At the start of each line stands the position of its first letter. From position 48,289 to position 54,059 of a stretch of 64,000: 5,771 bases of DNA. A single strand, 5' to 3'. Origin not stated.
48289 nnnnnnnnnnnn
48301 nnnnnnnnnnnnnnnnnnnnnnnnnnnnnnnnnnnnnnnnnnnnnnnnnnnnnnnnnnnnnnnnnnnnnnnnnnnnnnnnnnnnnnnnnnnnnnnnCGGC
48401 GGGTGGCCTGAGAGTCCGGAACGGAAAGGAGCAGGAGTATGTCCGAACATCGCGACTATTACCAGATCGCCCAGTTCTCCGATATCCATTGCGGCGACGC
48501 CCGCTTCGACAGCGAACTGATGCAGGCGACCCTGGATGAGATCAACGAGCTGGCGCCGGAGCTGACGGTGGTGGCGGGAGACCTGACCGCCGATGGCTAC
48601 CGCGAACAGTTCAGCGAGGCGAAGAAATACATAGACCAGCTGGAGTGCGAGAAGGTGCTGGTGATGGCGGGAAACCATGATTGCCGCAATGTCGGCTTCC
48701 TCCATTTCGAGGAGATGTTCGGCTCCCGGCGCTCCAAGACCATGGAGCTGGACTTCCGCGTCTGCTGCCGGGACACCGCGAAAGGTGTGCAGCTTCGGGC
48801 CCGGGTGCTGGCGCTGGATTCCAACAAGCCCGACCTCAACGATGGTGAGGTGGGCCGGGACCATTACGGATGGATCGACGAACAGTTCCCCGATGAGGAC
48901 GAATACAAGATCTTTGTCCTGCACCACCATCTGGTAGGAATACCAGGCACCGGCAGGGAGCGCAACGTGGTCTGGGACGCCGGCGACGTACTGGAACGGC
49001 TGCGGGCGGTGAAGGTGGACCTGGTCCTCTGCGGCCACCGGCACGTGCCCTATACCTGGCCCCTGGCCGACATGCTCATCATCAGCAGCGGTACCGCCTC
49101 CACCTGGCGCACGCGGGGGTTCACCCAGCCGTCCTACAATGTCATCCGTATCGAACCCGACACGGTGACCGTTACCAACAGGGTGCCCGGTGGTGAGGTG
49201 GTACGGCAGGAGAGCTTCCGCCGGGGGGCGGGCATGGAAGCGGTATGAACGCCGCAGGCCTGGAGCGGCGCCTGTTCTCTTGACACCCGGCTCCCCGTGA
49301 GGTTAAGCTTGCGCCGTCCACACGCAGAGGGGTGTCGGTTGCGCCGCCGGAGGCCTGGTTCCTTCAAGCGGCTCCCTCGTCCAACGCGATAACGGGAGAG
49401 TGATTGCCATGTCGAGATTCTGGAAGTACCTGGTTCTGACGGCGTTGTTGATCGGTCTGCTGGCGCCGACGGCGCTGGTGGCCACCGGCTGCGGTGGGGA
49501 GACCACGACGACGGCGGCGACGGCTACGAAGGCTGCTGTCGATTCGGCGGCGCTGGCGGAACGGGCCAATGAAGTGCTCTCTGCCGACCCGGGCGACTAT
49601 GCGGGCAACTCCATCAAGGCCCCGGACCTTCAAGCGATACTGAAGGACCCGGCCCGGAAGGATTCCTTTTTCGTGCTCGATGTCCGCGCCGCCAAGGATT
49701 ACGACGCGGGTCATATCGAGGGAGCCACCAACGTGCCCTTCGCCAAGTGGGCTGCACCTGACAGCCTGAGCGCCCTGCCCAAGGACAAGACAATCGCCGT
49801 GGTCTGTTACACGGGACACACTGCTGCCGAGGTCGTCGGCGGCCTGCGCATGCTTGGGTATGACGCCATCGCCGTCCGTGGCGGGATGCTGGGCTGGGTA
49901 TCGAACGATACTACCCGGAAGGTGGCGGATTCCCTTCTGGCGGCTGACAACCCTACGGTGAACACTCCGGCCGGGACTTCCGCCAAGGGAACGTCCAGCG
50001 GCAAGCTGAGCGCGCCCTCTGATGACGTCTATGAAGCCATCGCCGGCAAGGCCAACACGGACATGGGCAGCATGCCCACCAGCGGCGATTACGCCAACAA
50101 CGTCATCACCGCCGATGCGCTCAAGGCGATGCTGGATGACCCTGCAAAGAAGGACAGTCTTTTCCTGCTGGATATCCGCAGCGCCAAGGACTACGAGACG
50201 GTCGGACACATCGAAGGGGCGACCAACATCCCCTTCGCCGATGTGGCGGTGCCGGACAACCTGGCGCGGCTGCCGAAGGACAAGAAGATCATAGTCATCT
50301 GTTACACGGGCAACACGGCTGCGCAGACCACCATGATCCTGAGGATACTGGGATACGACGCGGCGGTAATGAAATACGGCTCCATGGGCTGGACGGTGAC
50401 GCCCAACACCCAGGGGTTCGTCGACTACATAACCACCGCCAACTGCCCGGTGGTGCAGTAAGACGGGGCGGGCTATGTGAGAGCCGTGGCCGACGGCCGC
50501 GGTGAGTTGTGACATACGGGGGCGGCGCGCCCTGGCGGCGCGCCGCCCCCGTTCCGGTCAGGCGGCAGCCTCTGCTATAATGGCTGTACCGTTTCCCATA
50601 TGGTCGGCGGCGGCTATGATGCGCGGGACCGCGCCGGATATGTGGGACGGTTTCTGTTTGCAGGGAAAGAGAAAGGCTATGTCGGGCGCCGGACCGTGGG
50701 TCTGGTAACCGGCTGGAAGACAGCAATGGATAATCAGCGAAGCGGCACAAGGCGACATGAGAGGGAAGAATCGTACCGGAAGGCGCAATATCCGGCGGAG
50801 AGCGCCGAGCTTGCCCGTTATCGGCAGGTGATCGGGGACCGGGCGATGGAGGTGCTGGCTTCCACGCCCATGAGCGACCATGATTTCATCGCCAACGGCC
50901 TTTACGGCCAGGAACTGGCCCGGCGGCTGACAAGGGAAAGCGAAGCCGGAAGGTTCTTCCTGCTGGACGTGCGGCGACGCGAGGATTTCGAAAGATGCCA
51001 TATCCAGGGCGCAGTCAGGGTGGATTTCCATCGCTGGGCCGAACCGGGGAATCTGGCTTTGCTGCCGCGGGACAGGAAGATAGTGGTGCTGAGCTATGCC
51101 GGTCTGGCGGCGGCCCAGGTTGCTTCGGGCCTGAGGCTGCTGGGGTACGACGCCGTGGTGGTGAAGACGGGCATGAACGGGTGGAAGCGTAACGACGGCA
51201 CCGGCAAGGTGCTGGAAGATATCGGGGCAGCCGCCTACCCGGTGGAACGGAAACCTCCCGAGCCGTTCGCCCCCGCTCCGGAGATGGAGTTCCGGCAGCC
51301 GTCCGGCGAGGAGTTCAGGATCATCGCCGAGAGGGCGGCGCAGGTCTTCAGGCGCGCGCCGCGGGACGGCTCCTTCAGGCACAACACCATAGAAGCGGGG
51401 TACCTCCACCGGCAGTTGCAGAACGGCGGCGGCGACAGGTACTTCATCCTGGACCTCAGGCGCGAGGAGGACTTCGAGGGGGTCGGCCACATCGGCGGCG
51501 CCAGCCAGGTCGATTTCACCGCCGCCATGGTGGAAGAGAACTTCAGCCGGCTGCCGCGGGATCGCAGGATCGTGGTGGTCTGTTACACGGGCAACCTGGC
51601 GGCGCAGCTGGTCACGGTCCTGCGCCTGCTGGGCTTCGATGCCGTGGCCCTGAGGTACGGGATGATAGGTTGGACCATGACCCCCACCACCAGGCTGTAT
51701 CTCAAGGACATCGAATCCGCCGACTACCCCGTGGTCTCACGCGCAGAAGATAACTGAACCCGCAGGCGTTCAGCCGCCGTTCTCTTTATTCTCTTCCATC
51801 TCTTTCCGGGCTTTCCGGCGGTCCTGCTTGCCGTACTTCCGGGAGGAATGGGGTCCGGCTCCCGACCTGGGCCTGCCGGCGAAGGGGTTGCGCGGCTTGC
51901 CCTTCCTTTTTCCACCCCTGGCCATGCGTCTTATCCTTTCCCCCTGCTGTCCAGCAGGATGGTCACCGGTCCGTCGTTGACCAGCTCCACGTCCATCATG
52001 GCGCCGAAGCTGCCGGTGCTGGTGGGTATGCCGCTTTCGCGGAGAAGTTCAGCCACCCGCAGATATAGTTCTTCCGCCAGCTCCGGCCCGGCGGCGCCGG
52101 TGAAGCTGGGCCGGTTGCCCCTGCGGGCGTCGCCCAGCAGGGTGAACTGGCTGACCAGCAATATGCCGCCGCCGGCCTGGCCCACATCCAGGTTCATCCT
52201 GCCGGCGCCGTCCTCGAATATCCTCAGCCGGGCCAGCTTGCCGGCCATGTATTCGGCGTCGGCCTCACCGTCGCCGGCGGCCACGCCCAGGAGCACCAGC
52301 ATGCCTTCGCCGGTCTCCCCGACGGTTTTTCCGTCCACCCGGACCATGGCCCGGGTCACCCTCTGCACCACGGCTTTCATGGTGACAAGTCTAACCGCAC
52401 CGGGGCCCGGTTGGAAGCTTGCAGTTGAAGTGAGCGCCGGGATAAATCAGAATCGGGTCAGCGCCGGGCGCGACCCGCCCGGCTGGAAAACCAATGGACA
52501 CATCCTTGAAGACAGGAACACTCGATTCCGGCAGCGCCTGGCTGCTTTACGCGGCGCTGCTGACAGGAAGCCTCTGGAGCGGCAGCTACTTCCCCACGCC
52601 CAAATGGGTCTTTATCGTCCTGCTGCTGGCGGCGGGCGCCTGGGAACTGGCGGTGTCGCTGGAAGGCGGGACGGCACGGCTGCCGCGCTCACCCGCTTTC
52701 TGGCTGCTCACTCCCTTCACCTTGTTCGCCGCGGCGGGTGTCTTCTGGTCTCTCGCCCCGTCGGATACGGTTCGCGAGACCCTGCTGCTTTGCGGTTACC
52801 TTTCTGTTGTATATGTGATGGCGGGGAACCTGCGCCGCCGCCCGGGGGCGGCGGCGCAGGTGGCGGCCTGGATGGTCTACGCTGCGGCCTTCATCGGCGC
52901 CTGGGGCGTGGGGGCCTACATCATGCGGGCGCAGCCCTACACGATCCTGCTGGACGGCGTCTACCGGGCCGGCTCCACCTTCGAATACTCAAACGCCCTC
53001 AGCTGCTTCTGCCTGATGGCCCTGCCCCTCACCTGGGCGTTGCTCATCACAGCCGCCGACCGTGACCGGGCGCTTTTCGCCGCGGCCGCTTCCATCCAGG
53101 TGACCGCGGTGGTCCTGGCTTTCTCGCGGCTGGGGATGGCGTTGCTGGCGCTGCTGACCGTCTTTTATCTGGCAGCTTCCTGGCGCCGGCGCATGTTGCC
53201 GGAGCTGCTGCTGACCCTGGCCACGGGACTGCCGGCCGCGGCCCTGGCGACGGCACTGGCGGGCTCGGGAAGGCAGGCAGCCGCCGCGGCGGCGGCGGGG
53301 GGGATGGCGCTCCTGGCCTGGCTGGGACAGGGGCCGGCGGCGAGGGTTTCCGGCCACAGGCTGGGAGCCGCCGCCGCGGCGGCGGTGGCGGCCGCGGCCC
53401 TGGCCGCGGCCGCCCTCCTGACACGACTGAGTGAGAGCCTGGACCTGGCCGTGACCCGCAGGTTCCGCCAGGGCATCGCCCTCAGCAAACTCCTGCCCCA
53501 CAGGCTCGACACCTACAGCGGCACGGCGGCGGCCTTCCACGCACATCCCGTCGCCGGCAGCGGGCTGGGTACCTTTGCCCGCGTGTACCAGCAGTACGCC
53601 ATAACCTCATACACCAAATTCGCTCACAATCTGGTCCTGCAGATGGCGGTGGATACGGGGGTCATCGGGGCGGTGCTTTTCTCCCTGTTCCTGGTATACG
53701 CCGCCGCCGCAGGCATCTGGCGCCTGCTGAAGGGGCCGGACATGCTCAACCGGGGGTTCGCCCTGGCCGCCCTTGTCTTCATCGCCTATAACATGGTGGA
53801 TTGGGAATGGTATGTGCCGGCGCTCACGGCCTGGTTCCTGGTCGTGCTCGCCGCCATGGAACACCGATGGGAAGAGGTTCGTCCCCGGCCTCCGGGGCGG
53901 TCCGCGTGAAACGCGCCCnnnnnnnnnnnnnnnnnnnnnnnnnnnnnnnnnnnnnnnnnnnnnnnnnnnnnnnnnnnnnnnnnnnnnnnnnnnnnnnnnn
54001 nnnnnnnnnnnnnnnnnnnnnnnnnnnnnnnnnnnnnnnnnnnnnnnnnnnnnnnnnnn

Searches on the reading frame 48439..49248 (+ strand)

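Call 55: search_protein_families(library=pfam, proteins=[window:48439-49248:+], max_evalue=0.00001)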
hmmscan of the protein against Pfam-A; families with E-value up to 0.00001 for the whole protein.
window:48439-49248:+ (269 aa): 2 families
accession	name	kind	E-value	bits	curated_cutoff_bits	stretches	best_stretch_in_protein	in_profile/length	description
PF00149.33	Metallophos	-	1.6e-15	58.5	21.5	1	9-204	2-191/191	Calcineurin-like phosphoesterase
PF12850.12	Metallophos_2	-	2.5e-10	41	27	1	10-227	3-142/154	Calcineurin-like phosphoesterase superfamily domain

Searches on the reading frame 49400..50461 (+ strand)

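Call 55: search_protein_families(library=pfam, proteins=[window:49400-50461:+], max_evalue=0.00001)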
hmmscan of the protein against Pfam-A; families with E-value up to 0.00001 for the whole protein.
window:49400-50461:+ (353 aa): 1 family
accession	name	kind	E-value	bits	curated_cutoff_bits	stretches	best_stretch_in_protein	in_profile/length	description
PF00581.25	Rhodanese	-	2.1e-33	115.3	22.2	2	237-332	1-100/102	Rhodanese-like domain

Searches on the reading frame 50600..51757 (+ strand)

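Call 55: search_protein_families(library=pfam, proteins=[window:50600-51757:+], max_evalue=0.00001)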
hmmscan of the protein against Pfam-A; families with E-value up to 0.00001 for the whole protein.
window:50600-51757:+ (385 aa): 1 family
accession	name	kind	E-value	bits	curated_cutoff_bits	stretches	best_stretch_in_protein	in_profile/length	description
PF00581.25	Rhodanese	-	6.6e-25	88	22.2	2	110-197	5-101/102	Rhodanese-like domain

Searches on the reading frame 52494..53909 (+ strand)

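Call 55: search_protein_families(library=pfam, proteins=[window:52494-53909:+], max_evalue=0.00001)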
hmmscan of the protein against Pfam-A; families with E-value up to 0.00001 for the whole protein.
window:52494-53909:+ (471 aa): 1 family
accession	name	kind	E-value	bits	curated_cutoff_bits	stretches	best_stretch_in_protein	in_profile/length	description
PF04932.20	Wzy_C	-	1.6e-10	41.4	31.7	1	248-396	3-148/149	O-Antigen ligase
